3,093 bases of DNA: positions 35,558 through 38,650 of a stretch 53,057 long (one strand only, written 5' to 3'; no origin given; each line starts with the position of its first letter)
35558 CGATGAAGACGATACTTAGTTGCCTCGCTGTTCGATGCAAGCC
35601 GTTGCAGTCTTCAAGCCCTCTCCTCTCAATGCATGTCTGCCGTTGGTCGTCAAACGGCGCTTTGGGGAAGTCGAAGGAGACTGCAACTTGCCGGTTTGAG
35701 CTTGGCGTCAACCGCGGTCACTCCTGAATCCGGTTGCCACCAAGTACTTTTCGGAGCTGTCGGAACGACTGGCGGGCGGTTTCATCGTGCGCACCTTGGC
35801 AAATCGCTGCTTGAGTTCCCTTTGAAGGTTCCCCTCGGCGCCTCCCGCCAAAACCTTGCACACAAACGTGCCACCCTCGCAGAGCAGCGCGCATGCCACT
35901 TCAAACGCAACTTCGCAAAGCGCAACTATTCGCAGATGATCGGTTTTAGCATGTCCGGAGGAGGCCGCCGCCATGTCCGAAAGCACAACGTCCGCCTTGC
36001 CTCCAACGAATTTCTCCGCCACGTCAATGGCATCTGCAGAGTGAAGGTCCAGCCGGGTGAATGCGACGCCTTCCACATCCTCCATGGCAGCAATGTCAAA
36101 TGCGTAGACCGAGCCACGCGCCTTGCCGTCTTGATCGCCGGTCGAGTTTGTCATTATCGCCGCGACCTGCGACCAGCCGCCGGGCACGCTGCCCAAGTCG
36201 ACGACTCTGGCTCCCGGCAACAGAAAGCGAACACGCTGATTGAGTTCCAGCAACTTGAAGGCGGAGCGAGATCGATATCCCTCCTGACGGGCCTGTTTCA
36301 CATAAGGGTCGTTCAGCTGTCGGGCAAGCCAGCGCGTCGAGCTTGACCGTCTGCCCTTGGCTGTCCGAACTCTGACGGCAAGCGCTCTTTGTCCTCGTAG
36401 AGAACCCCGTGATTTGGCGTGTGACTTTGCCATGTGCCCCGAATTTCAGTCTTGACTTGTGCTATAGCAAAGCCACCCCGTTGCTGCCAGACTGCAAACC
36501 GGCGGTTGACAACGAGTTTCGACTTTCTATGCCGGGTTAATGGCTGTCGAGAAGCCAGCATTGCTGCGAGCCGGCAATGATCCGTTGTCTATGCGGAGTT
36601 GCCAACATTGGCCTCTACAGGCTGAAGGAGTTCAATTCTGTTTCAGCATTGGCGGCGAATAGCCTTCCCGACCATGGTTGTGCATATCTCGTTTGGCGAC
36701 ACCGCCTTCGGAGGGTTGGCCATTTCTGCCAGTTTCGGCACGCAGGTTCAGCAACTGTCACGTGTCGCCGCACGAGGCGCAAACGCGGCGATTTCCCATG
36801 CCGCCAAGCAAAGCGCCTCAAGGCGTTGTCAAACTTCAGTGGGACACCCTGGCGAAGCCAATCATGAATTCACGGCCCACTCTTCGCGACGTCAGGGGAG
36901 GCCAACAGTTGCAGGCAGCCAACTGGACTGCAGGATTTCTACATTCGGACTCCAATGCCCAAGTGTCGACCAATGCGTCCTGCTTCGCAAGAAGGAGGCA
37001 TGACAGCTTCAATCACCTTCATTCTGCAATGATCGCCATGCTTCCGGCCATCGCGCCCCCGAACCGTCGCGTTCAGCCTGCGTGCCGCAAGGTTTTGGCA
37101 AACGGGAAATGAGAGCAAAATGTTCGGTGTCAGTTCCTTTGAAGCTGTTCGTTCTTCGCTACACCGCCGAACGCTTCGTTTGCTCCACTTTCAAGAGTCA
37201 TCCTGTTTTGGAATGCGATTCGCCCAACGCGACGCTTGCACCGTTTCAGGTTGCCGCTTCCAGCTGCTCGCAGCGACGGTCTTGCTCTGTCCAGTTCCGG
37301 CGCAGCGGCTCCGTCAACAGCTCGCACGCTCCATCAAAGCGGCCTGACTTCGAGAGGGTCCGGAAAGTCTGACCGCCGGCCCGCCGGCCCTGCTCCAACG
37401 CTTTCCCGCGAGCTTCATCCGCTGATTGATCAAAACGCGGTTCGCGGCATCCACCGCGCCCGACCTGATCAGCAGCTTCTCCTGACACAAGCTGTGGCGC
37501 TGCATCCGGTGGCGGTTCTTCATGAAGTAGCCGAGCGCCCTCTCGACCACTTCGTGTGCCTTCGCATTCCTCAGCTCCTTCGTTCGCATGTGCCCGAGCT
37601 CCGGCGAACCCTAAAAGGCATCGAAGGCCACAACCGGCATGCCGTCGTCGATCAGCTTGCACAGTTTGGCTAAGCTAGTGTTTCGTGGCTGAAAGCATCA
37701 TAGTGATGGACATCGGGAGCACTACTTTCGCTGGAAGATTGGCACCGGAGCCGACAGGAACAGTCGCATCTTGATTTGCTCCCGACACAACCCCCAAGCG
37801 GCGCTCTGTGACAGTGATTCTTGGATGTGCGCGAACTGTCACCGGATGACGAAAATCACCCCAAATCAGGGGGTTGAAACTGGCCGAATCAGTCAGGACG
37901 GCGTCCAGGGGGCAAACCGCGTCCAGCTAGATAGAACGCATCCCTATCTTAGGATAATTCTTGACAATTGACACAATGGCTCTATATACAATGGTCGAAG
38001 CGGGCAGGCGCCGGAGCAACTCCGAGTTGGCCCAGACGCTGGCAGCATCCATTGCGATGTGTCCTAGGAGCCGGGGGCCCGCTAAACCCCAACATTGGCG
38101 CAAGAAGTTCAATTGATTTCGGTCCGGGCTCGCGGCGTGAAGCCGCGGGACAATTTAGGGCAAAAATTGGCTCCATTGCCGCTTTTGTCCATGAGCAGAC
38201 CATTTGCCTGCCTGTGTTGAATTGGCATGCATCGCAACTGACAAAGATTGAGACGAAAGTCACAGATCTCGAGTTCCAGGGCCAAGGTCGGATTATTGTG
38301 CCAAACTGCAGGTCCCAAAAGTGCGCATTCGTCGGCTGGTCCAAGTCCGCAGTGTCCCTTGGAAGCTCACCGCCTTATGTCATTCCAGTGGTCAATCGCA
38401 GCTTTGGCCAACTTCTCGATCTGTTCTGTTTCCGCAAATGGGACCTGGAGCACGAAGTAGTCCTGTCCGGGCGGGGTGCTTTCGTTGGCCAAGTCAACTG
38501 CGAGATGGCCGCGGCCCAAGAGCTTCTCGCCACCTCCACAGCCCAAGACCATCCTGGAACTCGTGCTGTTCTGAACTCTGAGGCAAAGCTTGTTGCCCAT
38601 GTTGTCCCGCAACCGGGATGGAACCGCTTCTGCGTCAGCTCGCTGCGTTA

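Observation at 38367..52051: Six-gene translationally coupled operon: Ssp-type phosphorothioation writer (DUF4007 / big ATPase / PAPS reductase) plus DndFGH-type restriction trio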

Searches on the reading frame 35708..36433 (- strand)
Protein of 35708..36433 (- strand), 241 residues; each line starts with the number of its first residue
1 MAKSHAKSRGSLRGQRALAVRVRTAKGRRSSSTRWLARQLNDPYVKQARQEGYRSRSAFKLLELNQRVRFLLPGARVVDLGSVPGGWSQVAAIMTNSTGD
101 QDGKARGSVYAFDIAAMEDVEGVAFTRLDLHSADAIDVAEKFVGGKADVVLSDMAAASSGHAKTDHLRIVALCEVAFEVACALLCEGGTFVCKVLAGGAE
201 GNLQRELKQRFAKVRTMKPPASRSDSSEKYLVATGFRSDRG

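Call 9: search_protein_families(library=pfam, proteins=[window:35708-36433:-], max_evalue=0.001)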
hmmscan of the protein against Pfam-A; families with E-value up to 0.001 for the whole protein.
window:35708-36433:- (241 aa): 1 family
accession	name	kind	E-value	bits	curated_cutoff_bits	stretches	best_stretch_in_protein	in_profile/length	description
PF01728.25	FtsJ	-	1.5e-49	168.8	24.1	1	53-236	1-181/181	FtsJ-like methyltransferase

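Call 66: search_protein_families(library=ncbifam, proteins=[window:35708-36433:-], max_evalue=0.00001)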
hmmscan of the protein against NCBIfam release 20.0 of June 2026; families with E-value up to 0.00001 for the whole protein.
window:35708-36433:- (241 aa): 2 families
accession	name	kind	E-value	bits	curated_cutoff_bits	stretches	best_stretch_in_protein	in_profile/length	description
TIGR00438.1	rrmJ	equivalog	2.5e-49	167.4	300.15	1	42-236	1-188/188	23S rRNA (uridine(2552)-2'-O)-methyltransferase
NF008390.0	PRK11188.1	equivalog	1.5e-48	165.2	269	1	25-237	3-208/209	23S rRNA (uridine(2552)-2'-O)-methyltransferase RlmE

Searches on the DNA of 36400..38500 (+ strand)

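Call 33: search_dna_similar(query=window:36434-38366:+, collection=plasmids, mode=distant, max_rows=8)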
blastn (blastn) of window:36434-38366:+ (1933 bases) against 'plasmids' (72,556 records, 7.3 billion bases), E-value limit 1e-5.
No match.

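Call 34: search_rna_families(source=window, start=36400, end=38500, threshold=evalue, max_evalue=0.1, show_alignments=2)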
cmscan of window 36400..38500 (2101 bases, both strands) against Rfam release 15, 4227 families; matches with E-value up to 0.1: 1.
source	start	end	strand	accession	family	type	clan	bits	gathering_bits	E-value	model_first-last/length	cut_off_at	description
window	37999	38088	+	RF02967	DUF3800-VII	Gene; sRNA;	-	54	36.2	1.1e-09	1-90/90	no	DUF3800-VII RNA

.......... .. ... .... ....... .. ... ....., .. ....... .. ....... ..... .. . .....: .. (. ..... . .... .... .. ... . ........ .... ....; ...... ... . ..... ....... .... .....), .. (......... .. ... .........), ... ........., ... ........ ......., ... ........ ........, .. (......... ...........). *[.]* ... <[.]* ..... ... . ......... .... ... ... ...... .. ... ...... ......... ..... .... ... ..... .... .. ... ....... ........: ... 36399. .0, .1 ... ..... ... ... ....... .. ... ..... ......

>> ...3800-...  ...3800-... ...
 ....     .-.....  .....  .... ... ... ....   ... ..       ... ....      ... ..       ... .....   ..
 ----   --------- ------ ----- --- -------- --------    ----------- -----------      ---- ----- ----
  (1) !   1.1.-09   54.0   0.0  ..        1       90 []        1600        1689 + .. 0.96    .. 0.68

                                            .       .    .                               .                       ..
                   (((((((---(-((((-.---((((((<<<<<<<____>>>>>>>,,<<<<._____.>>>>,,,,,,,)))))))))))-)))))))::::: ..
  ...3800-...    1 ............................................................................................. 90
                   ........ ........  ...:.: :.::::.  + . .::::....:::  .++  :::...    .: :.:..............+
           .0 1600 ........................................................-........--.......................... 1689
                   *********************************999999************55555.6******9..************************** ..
